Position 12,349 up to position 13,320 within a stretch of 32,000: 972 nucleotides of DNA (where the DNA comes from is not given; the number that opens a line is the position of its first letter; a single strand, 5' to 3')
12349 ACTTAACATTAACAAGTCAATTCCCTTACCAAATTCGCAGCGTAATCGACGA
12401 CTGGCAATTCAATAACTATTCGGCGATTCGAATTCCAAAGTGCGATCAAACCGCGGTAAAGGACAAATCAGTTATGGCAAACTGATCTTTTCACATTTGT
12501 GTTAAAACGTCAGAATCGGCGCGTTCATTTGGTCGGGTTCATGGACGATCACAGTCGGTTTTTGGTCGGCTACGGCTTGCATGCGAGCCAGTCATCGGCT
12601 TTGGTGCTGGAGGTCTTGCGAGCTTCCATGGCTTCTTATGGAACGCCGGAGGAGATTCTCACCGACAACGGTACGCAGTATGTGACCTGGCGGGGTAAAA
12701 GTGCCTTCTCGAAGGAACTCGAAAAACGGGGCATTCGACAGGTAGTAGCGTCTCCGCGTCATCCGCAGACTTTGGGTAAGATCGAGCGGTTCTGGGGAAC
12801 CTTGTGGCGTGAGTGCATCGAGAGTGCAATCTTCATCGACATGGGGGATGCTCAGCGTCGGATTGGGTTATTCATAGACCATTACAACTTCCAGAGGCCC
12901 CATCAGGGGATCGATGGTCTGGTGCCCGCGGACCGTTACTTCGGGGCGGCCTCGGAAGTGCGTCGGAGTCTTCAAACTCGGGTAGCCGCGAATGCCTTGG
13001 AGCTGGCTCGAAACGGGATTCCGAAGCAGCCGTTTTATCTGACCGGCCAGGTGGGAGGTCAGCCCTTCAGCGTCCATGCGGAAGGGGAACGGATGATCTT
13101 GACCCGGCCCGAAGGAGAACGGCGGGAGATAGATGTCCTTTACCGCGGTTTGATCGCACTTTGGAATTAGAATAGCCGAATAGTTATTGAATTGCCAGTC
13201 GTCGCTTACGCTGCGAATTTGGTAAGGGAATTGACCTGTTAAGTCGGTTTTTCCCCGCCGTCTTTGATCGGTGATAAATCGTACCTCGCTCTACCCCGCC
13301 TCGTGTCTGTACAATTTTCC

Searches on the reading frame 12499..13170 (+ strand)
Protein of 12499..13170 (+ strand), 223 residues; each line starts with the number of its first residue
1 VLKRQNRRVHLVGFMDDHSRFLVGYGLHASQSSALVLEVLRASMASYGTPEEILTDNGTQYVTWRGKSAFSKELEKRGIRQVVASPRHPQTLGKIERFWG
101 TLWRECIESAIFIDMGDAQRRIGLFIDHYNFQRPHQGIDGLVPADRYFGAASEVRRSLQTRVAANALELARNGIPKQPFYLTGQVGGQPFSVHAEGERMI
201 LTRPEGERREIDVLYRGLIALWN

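Call 78: search_protein_families(library=pfam, proteins=[window:12499-13170:+], max_evalue=0.001)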
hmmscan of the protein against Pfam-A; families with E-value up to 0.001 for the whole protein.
window:12499-13170:+ (223 aa): 3 families
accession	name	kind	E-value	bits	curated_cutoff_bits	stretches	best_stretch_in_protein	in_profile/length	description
PF13683.12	rve_3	-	1.7e-15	57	26.5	1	78-143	2-67/67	Integrase core domain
PF00665.32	rve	-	2.7e-12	47.3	32.6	1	4-89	19-102/102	Integrase core domain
PF24764.1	rva_4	-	0.00015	22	26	1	11-113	26-125/194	Integrase core domain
